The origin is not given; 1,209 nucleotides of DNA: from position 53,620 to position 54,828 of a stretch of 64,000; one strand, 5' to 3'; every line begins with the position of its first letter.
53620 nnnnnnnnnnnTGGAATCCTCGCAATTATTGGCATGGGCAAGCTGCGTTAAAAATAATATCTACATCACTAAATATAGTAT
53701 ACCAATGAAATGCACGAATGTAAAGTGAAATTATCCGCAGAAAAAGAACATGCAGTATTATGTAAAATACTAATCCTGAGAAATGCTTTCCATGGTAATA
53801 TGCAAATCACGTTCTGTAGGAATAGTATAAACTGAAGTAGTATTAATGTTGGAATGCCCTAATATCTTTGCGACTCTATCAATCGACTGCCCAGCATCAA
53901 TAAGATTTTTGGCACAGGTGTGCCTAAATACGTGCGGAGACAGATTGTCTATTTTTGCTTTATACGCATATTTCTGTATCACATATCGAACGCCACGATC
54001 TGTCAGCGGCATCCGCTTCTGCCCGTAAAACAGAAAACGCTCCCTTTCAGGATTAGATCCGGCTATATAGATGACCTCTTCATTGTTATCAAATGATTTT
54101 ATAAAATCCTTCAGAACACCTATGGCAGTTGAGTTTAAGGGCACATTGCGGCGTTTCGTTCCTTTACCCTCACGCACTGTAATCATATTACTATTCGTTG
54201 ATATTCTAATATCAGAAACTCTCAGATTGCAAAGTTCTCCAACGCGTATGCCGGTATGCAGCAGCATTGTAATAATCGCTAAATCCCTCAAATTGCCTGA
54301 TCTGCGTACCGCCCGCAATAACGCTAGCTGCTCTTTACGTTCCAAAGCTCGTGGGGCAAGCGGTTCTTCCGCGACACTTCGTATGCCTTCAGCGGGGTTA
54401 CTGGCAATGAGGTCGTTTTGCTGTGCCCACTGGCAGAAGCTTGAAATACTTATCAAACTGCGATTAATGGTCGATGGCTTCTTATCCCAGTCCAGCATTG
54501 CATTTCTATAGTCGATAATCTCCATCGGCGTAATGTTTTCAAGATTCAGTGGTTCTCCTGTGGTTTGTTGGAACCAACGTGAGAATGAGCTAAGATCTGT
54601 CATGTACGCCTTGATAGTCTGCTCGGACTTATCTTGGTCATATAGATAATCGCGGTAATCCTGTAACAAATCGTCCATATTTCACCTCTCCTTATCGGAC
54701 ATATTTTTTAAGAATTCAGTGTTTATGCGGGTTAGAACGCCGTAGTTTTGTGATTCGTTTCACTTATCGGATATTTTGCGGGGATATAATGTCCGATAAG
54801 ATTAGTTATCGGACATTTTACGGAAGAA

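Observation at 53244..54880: Tyrosine recombinase with a dense array of direct/inverted 15-bp repeats and a perfect 12-bp palindrome upstream: possible integrative-element boundary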

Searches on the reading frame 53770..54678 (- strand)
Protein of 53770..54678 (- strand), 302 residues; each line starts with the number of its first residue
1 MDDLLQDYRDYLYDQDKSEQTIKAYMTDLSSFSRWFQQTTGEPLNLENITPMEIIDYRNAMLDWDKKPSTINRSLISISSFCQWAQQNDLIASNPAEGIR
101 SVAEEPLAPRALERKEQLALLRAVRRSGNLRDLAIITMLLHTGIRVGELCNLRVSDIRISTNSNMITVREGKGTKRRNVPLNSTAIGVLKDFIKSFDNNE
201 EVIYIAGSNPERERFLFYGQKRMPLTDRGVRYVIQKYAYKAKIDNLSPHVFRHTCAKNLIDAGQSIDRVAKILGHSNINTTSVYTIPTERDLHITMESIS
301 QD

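Call 9: search_protein_families(library=pfam, proteins=[window:53770-54678:-], max_evalue=0.01)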
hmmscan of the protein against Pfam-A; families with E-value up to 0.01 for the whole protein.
window:53770-54678:- (302 aa): 5 families
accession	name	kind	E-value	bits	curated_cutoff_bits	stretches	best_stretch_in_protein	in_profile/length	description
PF00589.27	Phage_integrase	-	9.7e-38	130.1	27.1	1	112-286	3-167/172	Phage integrase family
PF02899.23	Phage_int_SAM_1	-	2e-12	47.6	22.3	1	5-86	1-80/83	Phage integrase, N-terminal SAM-like domain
PF13495.12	Phage_int_SAM_4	-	1.6e-07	32.1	27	1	4-90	1-83/85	Phage integrase, N-terminal SAM-like domain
PF13102.12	Phage_int_SAM_5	-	0.001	19.8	22.3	0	3-31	49-77/98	Phage integrase SAM-like domain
PF24624.1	Int_N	-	0.0055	17.8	27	0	38-101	35-98/100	Phage integrase, N-terminal domain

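Call 10: search_protein_families(library=ncbifam, proteins=[window:53770-54678:-], max_evalue=0.01)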
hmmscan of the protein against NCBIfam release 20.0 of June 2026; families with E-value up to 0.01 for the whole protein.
window:53770-54678:- (302 aa): 13 families
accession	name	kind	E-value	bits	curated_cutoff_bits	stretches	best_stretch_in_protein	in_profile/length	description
TIGR02224.1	recomb_XerC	equivalog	5.4e-56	190.1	335.15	1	7-288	2-278/295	tyrosine recombinase XerC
TIGR02225.1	recomb_XerD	equivalog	5.5e-55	186.7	329.6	1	8-296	3-283/290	site-specific tyrosine recombinase XerD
NF040815.2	recomb_XerA_Arch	equivalog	1.7e-51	175.3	220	1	7-289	2-256/263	site-specific tyrosine recombinase/integron integrase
NF001399.0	PRK00283.1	subfamily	4.8e-51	173.8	279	1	6-296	10-292/300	tyrosine recombinase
NF003462.0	PRK05084.1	equivalog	6.7e-29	100.7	267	1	130-299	195-356/360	tyrosine recombinase XerS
NF002331.0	PRK01287.1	subfamily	7.1e-28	97.6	371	1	4-286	29-311/365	site-specific tyrosine recombinase XerC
TIGR02249.1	integrase_gron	subfamily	3.9e-24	85.6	265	2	5-197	2-181/315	integron integrase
NF040693.1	recomb_GmtY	equivalog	1.4e-12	47.6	340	2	12-168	97-257/441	gamma-mobile-trio recombinase GmtY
NF007370.0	PRK09870.1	subfamily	1.3e-11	44.6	221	1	118-286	19-178/200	tyrosine-type DNA invertase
NF011946.0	PRK15417.1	equivalog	5.1e-11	42.3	435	2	242-285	269-313/337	integron integrase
NF007371.0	PRK09871.1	subfamily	1.4e-08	34.6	222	1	110-286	5-173/198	tyrosine-type DNA invertase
NF041502.1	integrase_1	equivalog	1.3e-06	27.5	350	1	245-286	318-359/484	site-specific integrase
NF002685.0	PRK02436.1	equivalog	0.0032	17.3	178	0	8-277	5-236/245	site-specific tyrosine recombinase XerD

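Call 12: find_encoding_contigs(protein=window:53770-54678:-, flank=10000, max_places=10)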
Protein window:53770-54678:- (302 aa): 11 contigs read that carry it; 8 places shown.
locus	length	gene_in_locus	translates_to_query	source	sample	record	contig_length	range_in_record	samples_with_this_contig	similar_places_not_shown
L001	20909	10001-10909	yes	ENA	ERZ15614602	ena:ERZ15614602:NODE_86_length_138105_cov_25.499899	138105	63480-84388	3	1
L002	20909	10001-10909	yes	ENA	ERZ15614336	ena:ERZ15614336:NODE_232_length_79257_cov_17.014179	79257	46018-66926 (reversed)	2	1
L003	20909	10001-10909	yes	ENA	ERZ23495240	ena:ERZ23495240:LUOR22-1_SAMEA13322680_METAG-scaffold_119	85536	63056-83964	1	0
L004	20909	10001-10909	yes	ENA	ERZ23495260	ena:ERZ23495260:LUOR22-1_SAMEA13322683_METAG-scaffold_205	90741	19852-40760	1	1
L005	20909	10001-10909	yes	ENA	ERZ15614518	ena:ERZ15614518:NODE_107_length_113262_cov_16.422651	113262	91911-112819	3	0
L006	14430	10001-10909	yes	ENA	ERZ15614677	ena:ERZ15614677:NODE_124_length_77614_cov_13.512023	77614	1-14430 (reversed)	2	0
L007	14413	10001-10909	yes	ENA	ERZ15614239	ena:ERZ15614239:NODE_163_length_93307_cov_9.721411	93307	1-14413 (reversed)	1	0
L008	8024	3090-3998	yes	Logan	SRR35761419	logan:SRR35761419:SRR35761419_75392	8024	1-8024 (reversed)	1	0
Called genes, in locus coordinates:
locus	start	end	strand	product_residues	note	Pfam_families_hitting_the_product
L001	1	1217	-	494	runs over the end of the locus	PF00370:FGGY_N, PF02782:FGGY_C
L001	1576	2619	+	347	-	PF02881:SRP54_N, PF00448:SRP54, PF13604:AAA_30 (weak)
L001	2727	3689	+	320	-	PF03255:ACCA, PF01039:Carboxyl_trans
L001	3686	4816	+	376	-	PF05167:DUF711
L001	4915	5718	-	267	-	PF17930:LpxI_N, PF06230:LpxI_C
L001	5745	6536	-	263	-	PF25084:LbH_EIF2B (faint), PF25087:GMPPB_C (faint), PF00132:Hexapep (weak), PF13720:Acetyltransf_11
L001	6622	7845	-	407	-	PF03331:LpxC, PF22817:ApeP-like (weak), PF07977:FabA, PF22818:ApeI-like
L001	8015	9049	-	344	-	PF02618:YceG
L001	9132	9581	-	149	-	PF03652:RuvX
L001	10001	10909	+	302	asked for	PF02899:Phage_int_SAM_1, PF13495:Phage_int_SAM_4, PF00589:Phage_integrase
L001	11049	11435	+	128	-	-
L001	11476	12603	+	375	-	PF01408:GFO_IDH_MocA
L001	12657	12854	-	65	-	-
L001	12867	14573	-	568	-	PF00474:SSF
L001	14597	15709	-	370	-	PF00144:Beta-lactamase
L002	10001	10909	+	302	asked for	PF02899:Phage_int_SAM_1, PF13495:Phage_int_SAM_4, PF00589:Phage_integrase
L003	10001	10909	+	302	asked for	PF02899:Phage_int_SAM_1, PF13495:Phage_int_SAM_4, PF00589:Phage_integrase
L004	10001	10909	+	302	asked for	PF02899:Phage_int_SAM_1, PF13495:Phage_int_SAM_4, PF00589:Phage_integrase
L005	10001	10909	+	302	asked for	PF02899:Phage_int_SAM_1, PF13495:Phage_int_SAM_4, PF00589:Phage_integrase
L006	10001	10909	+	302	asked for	PF02899:Phage_int_SAM_1, PF13495:Phage_int_SAM_4, PF00589:Phage_integrase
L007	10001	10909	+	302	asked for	PF02899:Phage_int_SAM_1, PF13495:Phage_int_SAM_4, PF00589:Phage_integrase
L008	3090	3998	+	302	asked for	PF02899:Phage_int_SAM_1, PF13495:Phage_int_SAM_4, PF00589:Phage_integrase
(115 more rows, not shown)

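Call 13: find_homologous_proteins(query=window:53770-54678:-)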
Query window:53770-54678:- (302 aa): 362 proteins with E <= 0.001 among 1191 candidates; the best 120 are listed.
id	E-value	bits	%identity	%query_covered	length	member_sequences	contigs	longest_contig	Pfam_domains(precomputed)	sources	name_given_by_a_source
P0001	1.2e-197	673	100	100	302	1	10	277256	PF13495.13,PF00589.28,PF02899.24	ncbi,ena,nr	ncbi:tyrosine-type recombinase/integrase [Candidatus Poribacteria bacterium]|nr:tyrosine-type recomb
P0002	2.8e-192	655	97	99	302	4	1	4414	PF13495.13,PF00589.28,PF02899.24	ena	-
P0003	1.9e-191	652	96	99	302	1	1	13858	PF13495.13,PF00589.28,PF02899.24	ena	-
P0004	1.4e-190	649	96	99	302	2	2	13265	PF13495.13,PF00589.28,PF02899.24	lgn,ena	-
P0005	4.2e-190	648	96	99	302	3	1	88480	PF13495.13,PF00589.28,PF02899.24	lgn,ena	-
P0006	1.6e-189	646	95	99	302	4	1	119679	PF13495.13,PF00589.28,PF02899.24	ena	-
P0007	5.5e-182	621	92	99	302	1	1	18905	PF13495.13,PF00589.28,PF02899.24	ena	-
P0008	8.3e-182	621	91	99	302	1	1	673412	PF13495.13,PF00589.28,PF02899.24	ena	-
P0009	7.2e-180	614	89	100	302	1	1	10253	PF13495.13,PF00589.28,PF02899.24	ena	-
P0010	7.9e-180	614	89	99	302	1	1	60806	PF13495.13,PF00589.28,PF02899.24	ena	-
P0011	1.5e-179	613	88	99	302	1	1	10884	PF13495.13,PF00589.28,PF02899.24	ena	-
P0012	1.5e-179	613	89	99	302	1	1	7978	PF13495.13,PF00589.28,PF02899.24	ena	-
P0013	2.4e-179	613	89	100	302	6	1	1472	PF13495.13,PF00589.28,PF02899.24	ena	-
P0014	8.9e-179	611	89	99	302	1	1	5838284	PF13495.13,PF00589.28,PF02899.24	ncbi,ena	-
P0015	1.8e-178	610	89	99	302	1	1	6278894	PF13495.13,PF00589.28,PF02899.24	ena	-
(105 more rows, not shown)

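Call 16: find_related_loci(query=A1, collection=genome_contigs, flank=6000)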
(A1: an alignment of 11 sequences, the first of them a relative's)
Query A1 (302 aa) in genome_contigs; peptide patterns used: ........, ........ (x = any residue, [..] = any of these).
81 stretches matched a pattern; 42 encode a relative of the query (tblastn E <= 1e-3); 42 distinct loci.
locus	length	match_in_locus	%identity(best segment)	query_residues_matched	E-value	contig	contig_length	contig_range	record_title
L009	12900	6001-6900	93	1-300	0e+0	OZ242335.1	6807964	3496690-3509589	MAG: Candidatus Poribacteria bacterium isolate 0e18bbbf-3c5b-4f4e-9be4-718f64127597 genome assembly, chromosome: 1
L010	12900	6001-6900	91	1-300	0e+0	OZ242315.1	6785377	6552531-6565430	MAG: Candidatus Poribacteria bacterium isolate 55818b94-eea9-47de-9476-a843df335cd7 genome assembly, chromosome: 1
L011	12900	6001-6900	90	1-300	0e+0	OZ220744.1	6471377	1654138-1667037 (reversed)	MAG: Candidatus Poribacteria bacterium isolate 67f587a8-c379-43ee-8694-439c00dbce40 genome assembly, chromosome: 1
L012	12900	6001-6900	89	1-300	0e+0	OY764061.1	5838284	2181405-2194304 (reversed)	MAG: Candidatus Poribacteria bacterium isolate 89293177-375a-4259-af6b-6508537173d0 genome assembly, chromosome: 1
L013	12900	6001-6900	89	1-300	0e+0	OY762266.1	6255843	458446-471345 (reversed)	MAG: Candidatus Poribacteria bacterium isolate f15cbddf-0c87-47e8-aab1-4ca568006f86 genome assembly, chromosome: 1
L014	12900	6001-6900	88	1-300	0e+0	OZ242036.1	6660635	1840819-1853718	MAG: Candidatus Poribacteria bacterium isolate 54b3e0b4-8990-4cd1-959a-c9693763f33b genome assembly, chromosome: 1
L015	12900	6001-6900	88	1-300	0e+0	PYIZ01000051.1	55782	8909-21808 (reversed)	MAG: Candidatus Poribacteria bacterium isolate PCPOR2b Ga0206366_151, whole genome shotgun sequence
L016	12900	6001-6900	86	1-300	0e+0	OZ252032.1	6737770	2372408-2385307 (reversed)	MAG: Candidatus Poribacteria bacterium isolate aa3f26ad-70d9-470a-add4-ad97223fdacd genome assembly, chromosome: 1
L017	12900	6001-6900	87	1-300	0e+0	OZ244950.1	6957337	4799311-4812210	MAG: Candidatus Poribacteria bacterium isolate 1741874c-865a-47cd-958f-7fa2b3d0eca7 genome assembly, chromosome: 1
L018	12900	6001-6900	86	1-300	0e+0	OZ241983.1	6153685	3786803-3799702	MAG: Candidatus Poribacteria bacterium isolate 364a25e6-8d4f-453a-8db8-f2b726c437a0 genome assembly, chromosome: 1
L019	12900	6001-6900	84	1-300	3e-179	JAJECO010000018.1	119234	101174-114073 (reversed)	MAG: Candidatus Poribacteria bacterium isolate jk18xAbins.25 k141_502507, whole genome shotgun sequence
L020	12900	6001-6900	85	1-300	1e-178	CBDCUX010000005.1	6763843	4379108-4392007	MAG: Candidatus Poribacteria bacterium isolate e6ba5316-27cc-4a72-bad8-a94c688688a0 genome assembly, contig: contig_5, w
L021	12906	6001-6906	84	1-302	3e-178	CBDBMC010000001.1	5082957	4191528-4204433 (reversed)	MAG: Candidatus Poribacteria bacterium isolate ca8204a3-33b7-44e1-a19a-5b07964ae9a8 genome assembly, contig: contig_1, w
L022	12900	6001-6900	83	1-300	8e-176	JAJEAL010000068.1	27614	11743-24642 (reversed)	MAG: Candidatus Poribacteria bacterium isolate jk18x7bins.5 k141_2396027, whole genome shotgun sequence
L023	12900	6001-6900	83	1-300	3e-175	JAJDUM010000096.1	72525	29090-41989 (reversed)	MAG: Candidatus Poribacteria bacterium isolate jk18x1bzbins.78 k141_1311887, whole genome shotgun sequence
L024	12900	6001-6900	83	1-300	3e-175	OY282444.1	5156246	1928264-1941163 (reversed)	MAG: uncultured Poribacteria bacterium genome assembly, chromosome: 1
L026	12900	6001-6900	83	1-300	2e-173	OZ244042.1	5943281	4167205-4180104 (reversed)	MAG: Candidatus Poribacteria bacterium isolate 82c2f847-b3a6-4516-8f18-366283cf6473 genome assembly, chromosome: 1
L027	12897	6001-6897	78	1-300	3e-166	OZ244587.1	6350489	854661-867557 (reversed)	MAG: Candidatus Poribacteria bacterium isolate 01ec1ce0-d2a5-493a-a37f-f7455bcb6da2 genome assembly, chromosome: 1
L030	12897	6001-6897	75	1-300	2e-153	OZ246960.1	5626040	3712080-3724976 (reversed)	MAG: Candidatus Poribacteria bacterium isolate 0ebab745-6bcd-42b0-bac1-d05ba6febf80 genome assembly, chromosome: 1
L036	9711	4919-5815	71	1-300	9e-148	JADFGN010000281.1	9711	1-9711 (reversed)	MAG: Candidatus Poribacteria bacterium isolate B30T1B8 B30T1B8_NODE14257, whole genome shotgun sequence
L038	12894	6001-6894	69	1-300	2e-145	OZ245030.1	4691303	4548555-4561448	MAG: Candidatus Poribacteria bacterium isolate f3f56de0-ea6e-4eab-9813-cfd719c0cda4 genome assembly, chromosome: 1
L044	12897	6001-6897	62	1-300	2e-127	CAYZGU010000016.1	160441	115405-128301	MAG TPA_asm: uncultured bacterium isolate SRP092796_co2_738 genome assembly, contig: k141_2651175, whole genome shotgun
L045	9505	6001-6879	56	1-300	2e-109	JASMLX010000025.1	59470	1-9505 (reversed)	MAG: Candidatus Poribacteria bacterium isolate Arabian9_MAG_50 NODE_25_length_59470_cov_6.381806, whole genome shotgun s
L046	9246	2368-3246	56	1-300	4e-113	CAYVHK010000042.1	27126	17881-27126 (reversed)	MAG TPA_asm: uncultured bacterium isolate SRP092796_co5_610 genome assembly, contig: NODE_1773_length_27126_cov_5.139854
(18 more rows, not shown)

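Call 23: search_dna_similar(query=window:53770-54678:-, collection=plasmids, mode=protein, max_rows=40, max_evalue=1e-10)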
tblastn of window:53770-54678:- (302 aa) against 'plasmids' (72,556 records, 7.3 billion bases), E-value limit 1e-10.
Records with a match: 1730; places in all: 2127; records where one place covers at least 80% of the query: 1108.
Best place of each record, by identity: <60% 1730.
By first word of the organism name: Bacillus 476; Acinetobacter 148; Clostridium 83; Pseudomonas 71; Bradyrhizobium 41; Rhizobium 40; Rhodococcus 38; Nostoc 38; Phaeobacter 32; Agrobacterium 29; and 228 more.
By predicted mobility (MOB-suite, as given by PLSDB): non-mobilizable 944; conjugative 528; mobilizable 258.
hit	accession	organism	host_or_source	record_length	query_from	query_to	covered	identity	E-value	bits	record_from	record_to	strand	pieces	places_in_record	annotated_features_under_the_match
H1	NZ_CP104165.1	Candidatus Bandiella numerosa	Cryptomonas gyropyrenoidosa SAG ...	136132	17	302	95%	37.6%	7e-46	172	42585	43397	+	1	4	tyrosine-type recombinase/integrase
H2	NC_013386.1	Ammonifex degensii KC4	-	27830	18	302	94%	37.5%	5e-57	204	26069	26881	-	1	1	tyrosine-type recombinase/integrase | type IV toxin-antitoxin system AbiEi family antitoxin ...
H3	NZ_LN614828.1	Legionella fallonii LLAP-10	-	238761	17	301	94%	36.7%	2e-47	176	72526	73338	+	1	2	tyrosine-type recombinase/integrase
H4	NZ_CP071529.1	Legionella lytica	Acanthamoeba castellanii,bacterial ...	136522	17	301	94%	35.7%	1e-47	177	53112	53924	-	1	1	tyrosine-type recombinase/integrase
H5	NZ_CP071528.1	Legionella lytica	Acanthamoeba castellanii,bacterial ...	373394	17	301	94%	35.7%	1e-47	177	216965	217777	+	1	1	tyrosine-type recombinase/integrase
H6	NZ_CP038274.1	Legionella israelensis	cell culture,water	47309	17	301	94%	35.3%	2e-45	171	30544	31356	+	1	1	tyrosine-type recombinase/integrase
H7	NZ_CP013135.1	Rickettsia rhipicephali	Haemaphysalis juxtakochi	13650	17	302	95%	34.5%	2e-47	177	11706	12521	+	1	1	tyrosine-type recombinase/integrase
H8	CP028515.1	Carboxydocella thermautotrophica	environmental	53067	19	302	94%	34.5%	4e-49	182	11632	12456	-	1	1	integrase/recombinase XerC/integrase/recombinase XerD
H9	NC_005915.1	Caedibacter taeniospiralis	Paramecium tetraurelia strain 298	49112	17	301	94%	34.3%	8e-41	158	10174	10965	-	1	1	tyrosine-type recombinase/integrase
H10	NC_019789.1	Deinococcus peraridilitoris DSM 19664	-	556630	18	300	92%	35.1%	6e-33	166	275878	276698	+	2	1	site-specific integrase | hypothetical protein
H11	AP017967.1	Candidatus Megaera polyxenophila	-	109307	18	298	93%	34.5%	2e-44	168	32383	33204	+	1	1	integrase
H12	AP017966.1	Candidatus Megaera polyxenophila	-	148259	18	298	93%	34.5%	2e-44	168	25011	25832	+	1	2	integrase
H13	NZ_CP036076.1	Bacillus mycoides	cell culture,soil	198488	20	300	93%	34.5%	4e-44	167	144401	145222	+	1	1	tyrosine-type recombinase/integrase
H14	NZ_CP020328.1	Paenibacillus larvae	Apis mellifera,single cell microbial ...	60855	20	300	93%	34.1%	1e-46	174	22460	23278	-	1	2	tyrosine-type recombinase/integrase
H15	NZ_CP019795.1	Paenibacillus larvae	Apis mellifera,single cell microbial ...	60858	20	300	93%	34.1%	1e-46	174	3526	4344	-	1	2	tyrosine-type recombinase/integrase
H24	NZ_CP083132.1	Bacillus thuringiensis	whole organism,Biopesticide Novodor 3FC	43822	20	300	93%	33.4%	4e-45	170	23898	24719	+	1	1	tyrosine-type recombinase/integrase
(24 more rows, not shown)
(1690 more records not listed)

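Call 24: search_solved_structures(query=window:53770-54678:-, max_evalue=0.00001)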
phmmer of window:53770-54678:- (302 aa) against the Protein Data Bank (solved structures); distinct sequences matched with E-value up to 0.00001: 11.
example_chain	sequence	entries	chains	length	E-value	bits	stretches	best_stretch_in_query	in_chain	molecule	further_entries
4a8e_A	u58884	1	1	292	6e-25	91.3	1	95-291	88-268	PROBABLE TYROSINE RECOMBINASE XERC-LIKE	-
5hxy_A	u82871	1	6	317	1.3e-22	83.6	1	4-287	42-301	Tyrosine recombinase XerA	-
1a0p_A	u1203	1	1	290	7.7e-22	81.1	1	8-290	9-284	SITE-SPECIFIC RECOMBINASE XERD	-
5dcf_A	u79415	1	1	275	4.4e-18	68.7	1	123-290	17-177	Tyrosine recombinase XerD,DNA translocase FtsK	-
9i5v_14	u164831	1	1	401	8.7e-18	67.8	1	5-286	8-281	Ribosome-associated translation inhibitor RaiA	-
5c6k_A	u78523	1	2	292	3.2e-10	42.9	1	36-192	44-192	Integrase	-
6en0_A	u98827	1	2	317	1.2e-08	37.8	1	68-285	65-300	Int protein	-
2a3v_A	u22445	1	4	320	1.3e-08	37.6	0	228-291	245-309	site-specific recombinase IntI4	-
6emy_A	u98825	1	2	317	1.7e-08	37.2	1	68-285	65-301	Int protein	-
6emz_A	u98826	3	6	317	3e-08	36.4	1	68-285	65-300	Int protein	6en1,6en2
5jjv_A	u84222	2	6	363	1e-06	31.4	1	130-286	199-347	Tyrosine recombinase XerH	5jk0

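Call 25: get_annotated_region(hit=H24, flank=5000)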
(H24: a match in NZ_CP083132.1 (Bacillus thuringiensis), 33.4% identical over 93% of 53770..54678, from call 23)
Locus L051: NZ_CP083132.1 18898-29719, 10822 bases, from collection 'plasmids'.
description: Bacillus thuringiensis strain NB-176 plasmid pCH_187-c, complete sequence
organism: Bacillus thuringiensis (NCBI taxid 1428)
taxonomy: Bacteria; Bacillota; Bacilli; Bacillales; Bacillaceae; Bacillus; Bacillus thuringiensis
host: -; source: whole organism,Biopesticide Novodor 3FC; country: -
typing (MOB-suite, as given by PLSDB): non-mobilizable
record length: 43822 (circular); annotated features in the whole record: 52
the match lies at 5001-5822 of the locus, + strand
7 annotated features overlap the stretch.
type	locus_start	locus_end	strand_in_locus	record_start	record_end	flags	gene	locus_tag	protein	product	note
CDS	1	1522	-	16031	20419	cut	-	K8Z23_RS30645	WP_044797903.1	phage tail spike protein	GO:0016032 - viral process [Evidence IEA]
CDS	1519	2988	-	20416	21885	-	-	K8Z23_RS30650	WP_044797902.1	distal tail protein Dit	GO:0016032 - viral process [Evidence IEA]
CDS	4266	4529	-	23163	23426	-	-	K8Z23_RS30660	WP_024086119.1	type II toxin-antitoxin system RelE/ParE family toxin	GO:0030541 - plasmid partitioning [Evidence IEA]; GO:0051290 - protein heterotetramerization [Evidence IEA]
CDS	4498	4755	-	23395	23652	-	-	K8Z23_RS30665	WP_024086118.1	hypothetical protein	-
CDS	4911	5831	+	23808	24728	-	-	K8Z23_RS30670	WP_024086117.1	tyrosine-type recombinase/integrase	GO:0015074 - DNA integration [Evidence IEA]; GO:0006310 - DNA recombination [Evidence IEA]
CDS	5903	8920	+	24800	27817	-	-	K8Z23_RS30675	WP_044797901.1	Tn3 family transposase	-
CDS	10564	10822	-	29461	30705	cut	-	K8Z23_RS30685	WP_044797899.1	hypothetical protein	-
